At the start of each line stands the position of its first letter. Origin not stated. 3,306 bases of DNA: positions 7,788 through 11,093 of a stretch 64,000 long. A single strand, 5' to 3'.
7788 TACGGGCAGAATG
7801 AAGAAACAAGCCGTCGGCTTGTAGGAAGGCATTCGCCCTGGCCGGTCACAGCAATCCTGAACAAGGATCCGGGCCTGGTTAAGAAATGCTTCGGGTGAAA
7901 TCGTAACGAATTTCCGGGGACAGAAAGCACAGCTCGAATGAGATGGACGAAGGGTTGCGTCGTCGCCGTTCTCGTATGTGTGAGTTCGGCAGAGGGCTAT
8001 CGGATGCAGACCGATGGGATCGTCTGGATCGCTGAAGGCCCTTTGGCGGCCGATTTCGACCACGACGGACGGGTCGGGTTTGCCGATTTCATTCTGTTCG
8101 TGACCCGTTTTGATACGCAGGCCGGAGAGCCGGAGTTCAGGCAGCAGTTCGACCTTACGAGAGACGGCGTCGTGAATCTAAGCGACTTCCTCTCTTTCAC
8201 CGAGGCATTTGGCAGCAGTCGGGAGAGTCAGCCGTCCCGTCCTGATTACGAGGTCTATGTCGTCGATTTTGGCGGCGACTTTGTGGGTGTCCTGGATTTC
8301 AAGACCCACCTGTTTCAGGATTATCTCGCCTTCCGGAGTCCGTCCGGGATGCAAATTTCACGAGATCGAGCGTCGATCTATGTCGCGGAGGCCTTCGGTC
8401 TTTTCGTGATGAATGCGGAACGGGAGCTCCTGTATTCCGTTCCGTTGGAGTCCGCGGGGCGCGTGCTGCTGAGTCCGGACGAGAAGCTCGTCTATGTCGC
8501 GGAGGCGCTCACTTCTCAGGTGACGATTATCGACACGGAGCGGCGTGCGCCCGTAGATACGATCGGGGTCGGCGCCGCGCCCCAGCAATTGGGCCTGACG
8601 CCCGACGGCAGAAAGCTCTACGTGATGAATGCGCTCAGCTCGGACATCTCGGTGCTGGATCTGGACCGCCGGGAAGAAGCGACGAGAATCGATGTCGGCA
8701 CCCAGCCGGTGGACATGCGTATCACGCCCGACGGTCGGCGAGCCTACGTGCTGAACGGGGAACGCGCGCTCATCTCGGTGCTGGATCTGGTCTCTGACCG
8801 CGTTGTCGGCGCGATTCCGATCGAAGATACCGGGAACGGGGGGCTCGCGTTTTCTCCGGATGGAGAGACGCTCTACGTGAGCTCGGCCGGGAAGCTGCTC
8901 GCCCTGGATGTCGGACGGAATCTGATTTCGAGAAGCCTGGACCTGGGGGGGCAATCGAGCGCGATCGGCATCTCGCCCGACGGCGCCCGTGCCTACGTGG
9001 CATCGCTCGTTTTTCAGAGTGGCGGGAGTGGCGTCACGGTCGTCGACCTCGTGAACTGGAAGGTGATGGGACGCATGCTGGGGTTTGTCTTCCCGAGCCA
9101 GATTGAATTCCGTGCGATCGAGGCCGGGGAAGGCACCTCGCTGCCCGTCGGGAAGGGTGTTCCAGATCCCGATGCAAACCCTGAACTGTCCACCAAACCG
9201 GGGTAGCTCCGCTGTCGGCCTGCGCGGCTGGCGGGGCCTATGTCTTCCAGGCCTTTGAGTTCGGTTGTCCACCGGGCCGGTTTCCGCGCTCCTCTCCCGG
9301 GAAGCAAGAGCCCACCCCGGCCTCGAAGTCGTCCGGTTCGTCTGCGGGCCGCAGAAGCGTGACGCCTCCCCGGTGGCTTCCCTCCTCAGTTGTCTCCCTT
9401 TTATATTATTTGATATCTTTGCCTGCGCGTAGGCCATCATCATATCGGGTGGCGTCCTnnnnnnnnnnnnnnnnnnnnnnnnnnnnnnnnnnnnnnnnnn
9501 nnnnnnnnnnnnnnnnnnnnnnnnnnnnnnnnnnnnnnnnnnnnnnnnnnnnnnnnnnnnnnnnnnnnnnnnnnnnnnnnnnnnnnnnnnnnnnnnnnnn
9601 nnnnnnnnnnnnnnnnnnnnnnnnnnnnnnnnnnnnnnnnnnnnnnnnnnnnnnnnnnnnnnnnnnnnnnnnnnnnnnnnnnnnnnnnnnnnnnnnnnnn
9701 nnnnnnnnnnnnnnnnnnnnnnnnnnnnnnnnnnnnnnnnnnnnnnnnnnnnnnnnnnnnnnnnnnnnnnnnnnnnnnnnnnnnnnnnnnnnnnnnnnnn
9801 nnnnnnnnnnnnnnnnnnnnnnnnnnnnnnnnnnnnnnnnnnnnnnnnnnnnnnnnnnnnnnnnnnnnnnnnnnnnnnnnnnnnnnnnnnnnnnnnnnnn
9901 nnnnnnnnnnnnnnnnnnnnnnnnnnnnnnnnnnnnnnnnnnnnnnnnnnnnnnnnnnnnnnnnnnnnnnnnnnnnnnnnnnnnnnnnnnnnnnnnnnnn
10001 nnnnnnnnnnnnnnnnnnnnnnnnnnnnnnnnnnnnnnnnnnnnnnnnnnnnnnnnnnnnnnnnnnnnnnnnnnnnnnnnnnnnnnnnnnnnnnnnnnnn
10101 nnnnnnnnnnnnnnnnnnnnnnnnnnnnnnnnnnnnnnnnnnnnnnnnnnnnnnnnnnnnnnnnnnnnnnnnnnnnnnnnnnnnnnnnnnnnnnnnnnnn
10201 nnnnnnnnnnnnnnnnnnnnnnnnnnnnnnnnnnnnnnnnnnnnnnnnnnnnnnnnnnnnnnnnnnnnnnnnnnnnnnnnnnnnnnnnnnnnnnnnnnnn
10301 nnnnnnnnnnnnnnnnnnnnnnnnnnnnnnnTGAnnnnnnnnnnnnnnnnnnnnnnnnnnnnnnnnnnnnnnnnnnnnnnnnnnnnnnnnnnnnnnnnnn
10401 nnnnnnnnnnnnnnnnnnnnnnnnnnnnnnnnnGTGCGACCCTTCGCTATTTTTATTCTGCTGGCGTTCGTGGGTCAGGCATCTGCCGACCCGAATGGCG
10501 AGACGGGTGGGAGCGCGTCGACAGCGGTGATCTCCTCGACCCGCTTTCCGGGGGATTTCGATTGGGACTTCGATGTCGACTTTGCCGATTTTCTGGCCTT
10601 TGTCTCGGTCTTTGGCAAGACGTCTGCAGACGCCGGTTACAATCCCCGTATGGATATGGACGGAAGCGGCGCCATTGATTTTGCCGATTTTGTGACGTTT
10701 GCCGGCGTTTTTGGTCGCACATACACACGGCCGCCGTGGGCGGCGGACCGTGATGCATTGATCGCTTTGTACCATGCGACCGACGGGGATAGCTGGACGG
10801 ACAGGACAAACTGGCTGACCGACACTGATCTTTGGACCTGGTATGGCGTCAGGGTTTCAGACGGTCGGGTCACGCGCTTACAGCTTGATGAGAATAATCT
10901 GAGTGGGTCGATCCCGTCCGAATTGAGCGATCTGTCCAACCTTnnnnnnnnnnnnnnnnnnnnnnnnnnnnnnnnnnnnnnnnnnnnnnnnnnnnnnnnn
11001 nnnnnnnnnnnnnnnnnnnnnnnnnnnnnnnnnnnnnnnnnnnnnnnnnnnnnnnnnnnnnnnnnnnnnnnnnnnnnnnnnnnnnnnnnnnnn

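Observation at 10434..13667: Bacterial protein built from plant-specific-type LRR modules with a dockerin-like anchor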

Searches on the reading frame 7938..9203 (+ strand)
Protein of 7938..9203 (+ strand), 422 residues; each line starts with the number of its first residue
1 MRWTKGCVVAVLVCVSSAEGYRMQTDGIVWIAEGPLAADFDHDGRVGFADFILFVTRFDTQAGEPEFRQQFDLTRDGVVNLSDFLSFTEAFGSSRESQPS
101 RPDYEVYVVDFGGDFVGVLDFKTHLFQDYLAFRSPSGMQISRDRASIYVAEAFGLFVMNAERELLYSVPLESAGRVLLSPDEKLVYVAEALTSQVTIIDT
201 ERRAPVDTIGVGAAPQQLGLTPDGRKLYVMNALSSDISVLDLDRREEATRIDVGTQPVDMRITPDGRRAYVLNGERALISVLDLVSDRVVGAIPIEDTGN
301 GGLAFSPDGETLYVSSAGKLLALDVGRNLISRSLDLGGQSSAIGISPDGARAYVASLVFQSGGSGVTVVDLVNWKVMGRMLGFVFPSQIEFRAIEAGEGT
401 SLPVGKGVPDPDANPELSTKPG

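Call 3: search_protein_families(library=pfam, proteins=[window:7938-9203:+], max_evalue=0.01)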
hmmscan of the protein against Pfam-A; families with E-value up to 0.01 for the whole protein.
window:7938-9203:+ (422 aa): 11 families
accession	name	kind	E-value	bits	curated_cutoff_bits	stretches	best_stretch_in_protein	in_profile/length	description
PF21783.3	YNCE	-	1.3e-07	31.8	27.1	1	227-327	42-140/339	YNCE-like beta-propeller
PF08450.18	SGL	-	4.2e-07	30.2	26.3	0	218-266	139-188/246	SMP-30/Gluconolactonase/LRE-like region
PF10282.15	Lactonase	-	2.6e-06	27.3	21.7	1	172-245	245-323/344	Lactonase, 7-bladed beta-propeller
PF25174.1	Beta-prop_THOC3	-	1.4e-05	24.7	305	1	176-349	52-225/272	THOC3 beta-propeller domain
PF01731.26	Arylesterase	-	4.3e-05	24.1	21.3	0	131-152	52-73/86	Arylesterase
PF02239.22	Cytochrom_D1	-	0.00021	20.4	25.5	0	183-283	5-105/368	Cytochrome D1 heme domain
PF07676.18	PD40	-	0.00035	20.9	20.9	0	300-316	11-27/38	WD40-like Beta Propeller Repeat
PF00036.39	EF-hand_1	-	0.00039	20.2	25.4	0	38-57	9-28/29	EF hand domain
PF13833.12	EF-hand_8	-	0.00077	19.6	28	0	37-56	33-52/54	EF-hand domain pair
PF13499.12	EF-hand_7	-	0.00098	19.9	30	1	38-87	11-65/67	EF-hand domain pair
PF00404.24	Dockerin_1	-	0.0029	18.2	22.9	1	38-85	2-50/57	Dockerin type I domain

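Call 4: search_protein_families(library=ncbifam, proteins=[window:7938-9203:+], max_evalue=0.01)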
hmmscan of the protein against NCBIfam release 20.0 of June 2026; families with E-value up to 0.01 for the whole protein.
window:7938-9203:+ (422 aa): 12 families
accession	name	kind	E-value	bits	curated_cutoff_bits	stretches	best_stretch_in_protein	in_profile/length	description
NF052340.1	hydrazine_beta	equivalog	1.7e-25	89.9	560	2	175-314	37-178/372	hydrazine synthase subunit beta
TIGR02276.1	beta_rpt_yvtn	repeat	4.1e-25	87.5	27.85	2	222-259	1-38/42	beta-propeller repeat protein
TIGR03866.1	PQQ_ABC_repeats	subfamily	4.2e-25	88.5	287.3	2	226-352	12-139/310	PQQ-dependent catabolism-associated beta-propeller protein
NF052342.1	hydrazine_BC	exception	1.9e-16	59.4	1250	2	175-272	43-140/690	hydrazine synthase subunit beta-gamma fusion subunit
NF048007.1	MmpL3Stblzr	equivalog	3.2e-14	52.9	600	2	193-272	248-325/366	MmpL3/TtfA transport complex stabilizer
NF052460.1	L-NosZ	equivalog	5.3e-12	45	700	1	106-316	57-274/480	clade III lactonase-type nitrous-oxide reductase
NF052280.1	7_blade_YncE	equivalog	2.6e-11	42.9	400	1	156-229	241-315/338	7-bladed beta-propeller protein YncE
TIGR03907.1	QH_beta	equivalog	1.8e-07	30.6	223.2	0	194-271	12-97/338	quinohemoprotein amine dehydrogenase subunit beta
NF041540.1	dockerin_GC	domain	1.7e-05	25.1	29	1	38-92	3-64/67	GC-type dockerin domain-anchored protein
NF038117.1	choice_anch_I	subfamily_domain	2.8e-05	23.2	300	0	194-231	76-113/458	choice-of-anchor I family protein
NF053768.1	CIS12_fam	equivalog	0.00023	20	860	1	178-276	93-188/715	CIS12 family contractile injection system protein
NF008258.1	PRK11028.1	equivalog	0.0012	18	370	1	210-291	173-266/330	6-phosphogluconolactonase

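Call 93: search_protein_families(library=padloc, proteins=[window:7938-9203:+], max_evalue=0.001)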
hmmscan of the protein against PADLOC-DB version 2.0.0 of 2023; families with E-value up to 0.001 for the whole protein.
window:7938-9203:+ (422 aa): 0 families

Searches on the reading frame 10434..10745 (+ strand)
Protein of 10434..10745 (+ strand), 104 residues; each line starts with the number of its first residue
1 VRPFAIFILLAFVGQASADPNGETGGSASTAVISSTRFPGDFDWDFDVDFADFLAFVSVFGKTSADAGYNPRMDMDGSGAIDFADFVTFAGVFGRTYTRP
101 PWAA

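Call 8: search_protein_families(library=pfam, proteins=[window:10434-10745:+], max_evalue=10)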
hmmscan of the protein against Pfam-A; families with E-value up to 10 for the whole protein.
seq(104 aa): 4 families
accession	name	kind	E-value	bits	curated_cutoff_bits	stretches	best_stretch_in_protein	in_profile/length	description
PF00036.39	EF-hand_1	-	0.0047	16.8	25.4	1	73-89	9-25/29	EF hand domain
PF13202.12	EF-hand_5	-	0.0099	15.8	25.9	1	73-89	8-24/25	EF hand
PF13833.12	EF-hand_8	-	0.042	14.1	28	1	74-89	35-50/54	EF-hand domain pair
PF00404.24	Dockerin_1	-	0.043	14.4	22.9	1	39-86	1-49/57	Dockerin type I domain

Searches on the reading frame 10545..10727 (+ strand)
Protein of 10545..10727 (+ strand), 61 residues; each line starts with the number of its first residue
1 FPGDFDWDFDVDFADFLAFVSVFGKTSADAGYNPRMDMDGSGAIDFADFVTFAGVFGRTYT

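Call 67: search_solved_structures(query=A4, max_evalue=1, show_alignments=2)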
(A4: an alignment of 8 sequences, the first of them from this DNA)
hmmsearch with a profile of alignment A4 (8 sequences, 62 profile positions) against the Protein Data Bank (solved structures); distinct sequences matched with E-value up to 1: 310 (the best 60 are shown).
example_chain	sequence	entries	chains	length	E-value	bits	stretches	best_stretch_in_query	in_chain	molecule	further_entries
2y3n_B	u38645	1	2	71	3.1e-11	46.6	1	3-60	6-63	CELLULOSOMAL FAMILY-48 PROCESSIVE GLYCOSIDE HYDROLASE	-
4wi0_B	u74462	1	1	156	1.5e-10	44.4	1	8-59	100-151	Cellulosomal scaffoldin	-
4u3s_B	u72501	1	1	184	8.6e-10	42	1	8-59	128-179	Cellulosomal scaffoldin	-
5k39_B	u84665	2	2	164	1.7e-08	37.8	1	8-54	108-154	Dockerin module from a protein of unknown function | Ig domain protein group 2 domain protein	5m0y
3kcp_A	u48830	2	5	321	2.1e-07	34.4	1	4-60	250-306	Cellulosomal-scaffolding protein A | Cellulosome anchoring protein cohesin region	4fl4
2jnx_A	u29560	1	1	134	2.8e-07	33.9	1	37-55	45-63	Calcium binding protein 2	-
2b59_B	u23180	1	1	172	3e-07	33.8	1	4-60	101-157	Cellulosomal scaffolding protein A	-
5g5d_B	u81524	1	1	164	1.7e-06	31.4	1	8-60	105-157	CELLULOSOMAL-SCAFFOLDING PROTEIN A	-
4il1_A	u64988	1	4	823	0.00011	25.6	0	5-45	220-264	Calmodulin, Calcineurin subunit B type 1, Serine/threonine-protein phosphatase 2B catalyti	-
6hcs_A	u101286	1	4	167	0.00011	25.6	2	5-60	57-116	Calmodulin-1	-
3ll8_B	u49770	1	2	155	0.00017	25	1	5-45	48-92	Calcineurin subunit B type 1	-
2p6b_B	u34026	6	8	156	0.00017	25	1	5-45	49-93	Calcineurin subunit B isoform 1 | Calcineurin subunit B type 1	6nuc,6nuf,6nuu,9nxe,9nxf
2lvi_A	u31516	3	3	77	0.00022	24.7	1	5-55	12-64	Polcalcin Phl p 7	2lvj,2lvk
1k9u_A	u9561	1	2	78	0.00023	24.6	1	5-55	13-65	Polcalcin Phl p 7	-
1aui_B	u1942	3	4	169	0.00027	24.4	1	5-45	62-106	SERINE/THREONINE PHOSPHATASE 2B | CALCINEURIN B SUBUNIT ISOFORM 1 | SERINE/THREONINE PHOSPHATASE B2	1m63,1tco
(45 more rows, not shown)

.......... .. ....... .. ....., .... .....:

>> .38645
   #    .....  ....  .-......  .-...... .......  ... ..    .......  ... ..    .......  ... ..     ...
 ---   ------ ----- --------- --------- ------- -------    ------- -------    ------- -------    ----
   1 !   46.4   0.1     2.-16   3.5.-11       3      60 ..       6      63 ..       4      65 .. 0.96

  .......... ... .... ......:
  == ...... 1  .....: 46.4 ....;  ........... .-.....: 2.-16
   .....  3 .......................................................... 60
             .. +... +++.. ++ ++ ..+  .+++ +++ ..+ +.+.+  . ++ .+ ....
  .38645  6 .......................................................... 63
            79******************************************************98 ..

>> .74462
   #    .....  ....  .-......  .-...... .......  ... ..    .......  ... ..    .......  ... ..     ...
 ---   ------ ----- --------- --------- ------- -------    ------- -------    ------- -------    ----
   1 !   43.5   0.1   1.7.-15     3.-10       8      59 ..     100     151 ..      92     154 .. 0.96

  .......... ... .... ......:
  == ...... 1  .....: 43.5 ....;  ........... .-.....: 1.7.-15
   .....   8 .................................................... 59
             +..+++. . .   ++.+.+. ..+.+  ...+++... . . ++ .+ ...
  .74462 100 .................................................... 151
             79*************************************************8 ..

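Call 68: search_protein_families(library=pfam, alignment_id=A4, max_evalue=0.1)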
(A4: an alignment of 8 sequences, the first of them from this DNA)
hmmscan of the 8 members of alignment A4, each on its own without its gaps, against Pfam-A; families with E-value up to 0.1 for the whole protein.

A. member 1, seq(61 aa): 4 families
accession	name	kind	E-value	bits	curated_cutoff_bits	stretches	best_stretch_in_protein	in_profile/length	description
PF00036.39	EF-hand_1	-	0.0019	18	25.4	1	36-52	9-25/29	EF hand domain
PF13202.12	EF-hand_5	-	0.0086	16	25.9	1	36-52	8-24/25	EF hand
PF00404.24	Dockerin_1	-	0.012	16.3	22.9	1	2-49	1-49/57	Dockerin type I domain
PF13833.12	EF-hand_8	-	0.017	15.3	28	1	37-52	35-50/54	EF-hand domain pair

B. families by the number of members that match (of 8 scanned): 6 families
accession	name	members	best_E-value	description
PF00404.24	Dockerin_1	8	3e-08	Dockerin type I domain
PF00036.39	EF-hand_1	8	1.7e-06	EF hand domain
PF13499.12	EF-hand_7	7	1.2e-05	EF-hand domain pair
PF13405.12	EF-hand_6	7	1.3e-05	EF-hand domain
PF13202.12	EF-hand_5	7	1.7e-05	EF hand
PF13833.12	EF-hand_8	6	5.1e-06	EF-hand domain pair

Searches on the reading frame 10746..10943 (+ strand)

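Call 8: search_protein_families(library=pfam, proteins=[window:10746-10943:+], max_evalue=10)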
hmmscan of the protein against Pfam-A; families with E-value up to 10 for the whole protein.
seq(66 aa): 2 families
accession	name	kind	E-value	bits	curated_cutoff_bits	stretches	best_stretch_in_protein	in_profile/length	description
PF00560.39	LRR_1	-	0.015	15.7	20.6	1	42-63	2-23/23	Leucine Rich Repeat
PF18805.7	LRR_10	-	0.093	13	30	1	3-47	12-67/67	Leucine-rich repeat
